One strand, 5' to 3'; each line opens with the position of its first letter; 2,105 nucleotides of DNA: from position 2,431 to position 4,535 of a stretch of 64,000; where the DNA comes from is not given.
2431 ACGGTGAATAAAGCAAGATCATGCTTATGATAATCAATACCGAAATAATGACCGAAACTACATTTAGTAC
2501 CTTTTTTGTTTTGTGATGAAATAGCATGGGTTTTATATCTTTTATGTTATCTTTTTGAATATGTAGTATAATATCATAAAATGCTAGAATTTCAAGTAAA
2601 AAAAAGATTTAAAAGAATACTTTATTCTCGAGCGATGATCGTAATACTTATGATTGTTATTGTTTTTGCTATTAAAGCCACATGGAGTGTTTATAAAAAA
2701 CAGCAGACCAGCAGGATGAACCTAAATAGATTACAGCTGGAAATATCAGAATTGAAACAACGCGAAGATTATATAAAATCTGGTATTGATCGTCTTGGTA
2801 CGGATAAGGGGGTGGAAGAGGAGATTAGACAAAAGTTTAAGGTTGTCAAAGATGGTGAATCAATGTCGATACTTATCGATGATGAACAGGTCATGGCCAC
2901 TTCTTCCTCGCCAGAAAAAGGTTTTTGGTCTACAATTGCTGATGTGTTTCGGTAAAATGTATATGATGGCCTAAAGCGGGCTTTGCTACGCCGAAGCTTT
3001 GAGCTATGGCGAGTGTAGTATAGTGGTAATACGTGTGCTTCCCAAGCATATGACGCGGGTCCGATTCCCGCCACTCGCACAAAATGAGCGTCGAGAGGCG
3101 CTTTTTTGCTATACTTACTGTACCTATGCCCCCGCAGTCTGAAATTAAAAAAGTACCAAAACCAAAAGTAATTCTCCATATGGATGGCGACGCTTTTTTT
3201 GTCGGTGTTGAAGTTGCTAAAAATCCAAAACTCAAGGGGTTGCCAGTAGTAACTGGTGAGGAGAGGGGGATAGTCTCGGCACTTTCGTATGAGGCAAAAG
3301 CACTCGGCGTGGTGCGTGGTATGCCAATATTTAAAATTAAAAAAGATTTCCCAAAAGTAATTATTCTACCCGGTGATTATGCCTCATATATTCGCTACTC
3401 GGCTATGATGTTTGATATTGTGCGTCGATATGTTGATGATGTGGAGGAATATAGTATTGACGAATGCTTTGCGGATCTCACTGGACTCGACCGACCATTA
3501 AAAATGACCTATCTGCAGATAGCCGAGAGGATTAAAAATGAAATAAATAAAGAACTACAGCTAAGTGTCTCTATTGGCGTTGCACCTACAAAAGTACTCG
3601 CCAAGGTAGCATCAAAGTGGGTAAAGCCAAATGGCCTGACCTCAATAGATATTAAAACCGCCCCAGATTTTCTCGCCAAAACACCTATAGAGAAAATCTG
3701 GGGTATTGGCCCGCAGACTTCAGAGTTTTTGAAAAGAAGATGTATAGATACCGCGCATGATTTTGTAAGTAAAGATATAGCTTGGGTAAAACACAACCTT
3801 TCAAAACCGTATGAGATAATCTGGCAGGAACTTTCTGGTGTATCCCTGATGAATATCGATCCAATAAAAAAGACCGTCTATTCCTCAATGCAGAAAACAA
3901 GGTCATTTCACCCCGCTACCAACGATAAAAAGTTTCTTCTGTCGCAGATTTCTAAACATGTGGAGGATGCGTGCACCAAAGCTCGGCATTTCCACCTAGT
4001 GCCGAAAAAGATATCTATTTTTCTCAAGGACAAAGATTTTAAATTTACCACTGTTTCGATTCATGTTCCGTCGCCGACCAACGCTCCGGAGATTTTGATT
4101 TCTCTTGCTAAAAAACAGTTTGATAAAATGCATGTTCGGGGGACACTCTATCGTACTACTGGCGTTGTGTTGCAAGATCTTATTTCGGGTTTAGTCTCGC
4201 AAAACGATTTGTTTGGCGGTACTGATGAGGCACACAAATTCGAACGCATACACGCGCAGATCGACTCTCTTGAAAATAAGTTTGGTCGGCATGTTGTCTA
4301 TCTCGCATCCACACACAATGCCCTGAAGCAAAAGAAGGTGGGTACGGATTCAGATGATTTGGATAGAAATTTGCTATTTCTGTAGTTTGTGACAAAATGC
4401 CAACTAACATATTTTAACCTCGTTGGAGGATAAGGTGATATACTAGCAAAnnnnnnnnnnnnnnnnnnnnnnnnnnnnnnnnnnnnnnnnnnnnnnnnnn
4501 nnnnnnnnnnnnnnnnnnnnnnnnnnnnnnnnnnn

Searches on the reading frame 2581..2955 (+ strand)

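Call 3: search_protein_families(library=pfam, proteins=[window:2581-2955:+], max_evalue=0.1)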
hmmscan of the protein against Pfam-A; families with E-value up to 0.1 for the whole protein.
window:2581-2955:+ (124 aa): 5 families
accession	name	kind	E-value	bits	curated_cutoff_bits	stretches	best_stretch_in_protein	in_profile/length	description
PF04977.20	DivIC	-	2.2e-07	31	28.9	1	22-97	3-76/80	Septum formation initiator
PF19745.5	FUT8_N_cat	-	0.0062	15.8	27.6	1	17-88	14-86/499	Alpha-(1,6)-fucosyltransferase N- and catalytic domains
PF13965.12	SID-1_RNA_chan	-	0.023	13.7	28.7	1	2-108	102-198/594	dsRNA-gated channel SID-1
PF23884.1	DUF7237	-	0.027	15.1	27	1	19-66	4-51/77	Family of unknown function (DUF7237)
PF06502.16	Equine_IAV_S2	-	0.063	13.8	21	1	17-44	38-66/67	Equine infectious anaemia virus S2 protein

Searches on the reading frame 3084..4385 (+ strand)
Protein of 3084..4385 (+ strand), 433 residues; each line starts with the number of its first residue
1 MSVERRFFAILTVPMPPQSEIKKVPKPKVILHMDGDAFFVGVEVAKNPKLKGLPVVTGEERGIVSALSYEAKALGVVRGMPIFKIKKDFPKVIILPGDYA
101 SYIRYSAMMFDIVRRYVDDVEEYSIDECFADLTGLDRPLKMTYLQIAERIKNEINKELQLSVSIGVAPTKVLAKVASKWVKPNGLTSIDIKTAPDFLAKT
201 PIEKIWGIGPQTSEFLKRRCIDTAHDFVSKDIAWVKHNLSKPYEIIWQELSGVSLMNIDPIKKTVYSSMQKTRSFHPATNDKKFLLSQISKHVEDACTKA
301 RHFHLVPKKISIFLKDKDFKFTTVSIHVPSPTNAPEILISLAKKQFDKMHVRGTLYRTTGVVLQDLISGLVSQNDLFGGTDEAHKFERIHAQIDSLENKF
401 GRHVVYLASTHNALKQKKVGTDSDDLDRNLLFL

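Call 3: search_protein_families(library=pfam, proteins=[window:3084-4385:+], max_evalue=0.1)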
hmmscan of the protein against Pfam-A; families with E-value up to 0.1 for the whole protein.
window:3084-4385:+ (433 aa): 4 families
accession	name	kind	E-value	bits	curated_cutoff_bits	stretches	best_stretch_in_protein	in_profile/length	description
PF00817.25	IMS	-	8.3e-44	149.5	23.2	1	34-178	2-148/148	impB/mucB/samB family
PF11799.13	IMS_C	-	7.8e-15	55.7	20.7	1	268-376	3-109/109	impB/mucB/samB family C-terminal domain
PF11798.14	IMS_HHH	-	0.00017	22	24.4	1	194-214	5-25/32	IMS family HHH motif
PF09162.16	Tap-RNA_bind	-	0.087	13.2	24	0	280-318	12-49/80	Tap, RNA-binding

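Call 10: find_related_loci(query=window:3084-4385:+, collection=genome_contigs, flank=10000)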
Query window:3084-4385:+ (433 aa) in genome_contigs; peptide patterns used: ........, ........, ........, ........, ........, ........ (x = any residue, [..] = any of these).
278 stretches matched a pattern; 126 encode a relative of the query (tblastn E <= 1e-3); the best 80 are kept; 80 distinct loci.
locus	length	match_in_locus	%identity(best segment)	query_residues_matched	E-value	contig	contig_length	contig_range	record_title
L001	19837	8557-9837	88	7-433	0e+0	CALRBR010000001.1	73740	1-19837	MAG: Candidatus Taylorbacteria bacterium isolate AH-24oct19-230 genome assembly, contig: AH-24oct19-C524, whole genome s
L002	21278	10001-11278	76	8-433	0e+0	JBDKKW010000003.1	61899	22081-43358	MAG: Candidatus Parcubacteria bacterium isolate hopbrook_2019_sw_WHONDRS-S19S_0012_A_bin.19 scaffold_0000012, whole geno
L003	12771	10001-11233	74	23-433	0e+0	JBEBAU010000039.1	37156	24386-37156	MAG: Candidatus Parcubacteria bacterium isolate arikareeriver_2019_sw_WHONDRS-S19S_0023_B_bin.2 scaffold_1487873, whole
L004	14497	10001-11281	72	7-433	0e+0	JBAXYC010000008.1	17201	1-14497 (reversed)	MAG: bacterium isolate ELA755 MAG755_8, whole genome shotgun sequence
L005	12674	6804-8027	78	26-433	0e+0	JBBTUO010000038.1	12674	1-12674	MAG: Patescibacteria group bacterium isolate H41-bin128_1 H41_bin128_1_000000000038, whole genome shotgun sequence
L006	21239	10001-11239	73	21-433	0e+0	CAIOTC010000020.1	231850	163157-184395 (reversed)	uncultured bacterium isolate AlinenLipids_bin-2248 genome assembly, contig: bin-2248:20/24, whole genome shotgun sequenc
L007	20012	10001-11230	72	24-433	0e+0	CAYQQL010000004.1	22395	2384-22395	MAG TPA_asm: uncultured Candidatus Saccharibacteria bacterium isolate SRP286056_co3_38 genome assembly, contig: NODE_205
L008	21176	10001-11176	76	30-421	0e+0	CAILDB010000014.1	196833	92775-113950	uncultured bacterium isolate MJ130729B_bin-744 genome assembly, contig: bin-744:14/29, whole genome shotgun sequence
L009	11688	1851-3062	73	18-421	0e+0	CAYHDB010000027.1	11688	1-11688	MAG TPA_asm: uncultured Candidatus Saccharibacteria bacterium isolate ERP119702_co1_281 genome assembly, contig: NODE_70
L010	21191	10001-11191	72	26-422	0e+0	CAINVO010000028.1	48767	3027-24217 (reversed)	uncultured bacterium isolate C24_bin-2235 genome assembly, contig: bin-2235:28/45, whole genome shotgun sequence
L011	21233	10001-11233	70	23-433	0e+0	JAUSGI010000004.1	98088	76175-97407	MAG: bacterium isolate E14_metabat.bin.111 E14_k141_1674902, whole genome shotgun sequence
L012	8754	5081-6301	72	26-433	0e+0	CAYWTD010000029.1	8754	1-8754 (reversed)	MAG TPA_asm: uncultured Candidatus Saccharibacteria bacterium isolate binchicken_co59_4 genome assembly, contig: NODE_19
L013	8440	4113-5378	71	28-433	0e+0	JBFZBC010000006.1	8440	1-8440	MAG: bacterium isolate PPR_0483 k121_1309423, whole genome shotgun sequence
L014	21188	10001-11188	73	26-421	0e+0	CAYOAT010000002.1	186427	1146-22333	MAG TPA_asm: uncultured Candidatus Saccharibacteria bacterium isolate binchicken_co113_255 genome assembly, contig: NODE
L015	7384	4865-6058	72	26-423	0e+0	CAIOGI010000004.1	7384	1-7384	MAG: Candidatus Taylorbacteria bacterium isolate Loclat_bin-01970 genome assembly, contig: bin-01970:04/13, whole genome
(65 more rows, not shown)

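Call 63: search_protein_families(library=pfam, alignment_id=A4, max_evalue=0.00001)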
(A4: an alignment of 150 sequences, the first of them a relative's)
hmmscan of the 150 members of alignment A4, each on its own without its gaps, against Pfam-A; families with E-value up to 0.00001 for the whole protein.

A. member 1, L049:139-780:+ (214 aa): 1 family
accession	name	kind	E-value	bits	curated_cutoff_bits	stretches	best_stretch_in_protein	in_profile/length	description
PF13651.11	EcoRI_methylase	-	1.8e-82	277.8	26.4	1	2-212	131-345/345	Adenine-specific methyltransferase EcoRI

B. families by the number of members that match (of 150 scanned): 108 families (the first 25 are shown)
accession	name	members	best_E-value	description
PF00293.34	NUDIX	3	3.2e-17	NUDIX domain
PF00106.31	adh_short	2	3.9e-46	short chain dehydrogenase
PF03372.29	Exo_endo_phos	2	9.2e-35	Endonuclease/Exonuclease/phosphatase family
PF13561.12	adh_short_C2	2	6.7e-33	Enoyl-(Acyl carrier protein) reductase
PF01541.30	GIY-YIG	2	5.9e-14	GIY-YIG catalytic domain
PF00583.31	Acetyltransf_1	2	7.6e-13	Acetyltransferase (GNAT) family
PF01978.25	TrmB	2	1.1e-12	Sugar-specific transcriptional regulator TrmB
PF08659.16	KR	2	6e-10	KR domain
PF01343.23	Peptidase_S49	2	1.2e-09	Peptidase family S49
PF13508.13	Acetyltransf_7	2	6.9e-08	Acetyltransferase (GNAT) domain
PF00437.27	T2SSE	1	1.4e-119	Type II/IV secretion system protein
PF13310.11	Virulence_RhuM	1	2.2e-101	Virulence protein RhuM family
PF03796.21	DnaB_C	1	2.6e-95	DnaB-like helicase C terminal domain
PF13651.11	EcoRI_methylase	1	1.8e-82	Adenine-specific methyltransferase EcoRI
PF09848.15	SLFN-g3_helicase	1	2.5e-77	Schlafen group 3, DNA/RNA helicase domain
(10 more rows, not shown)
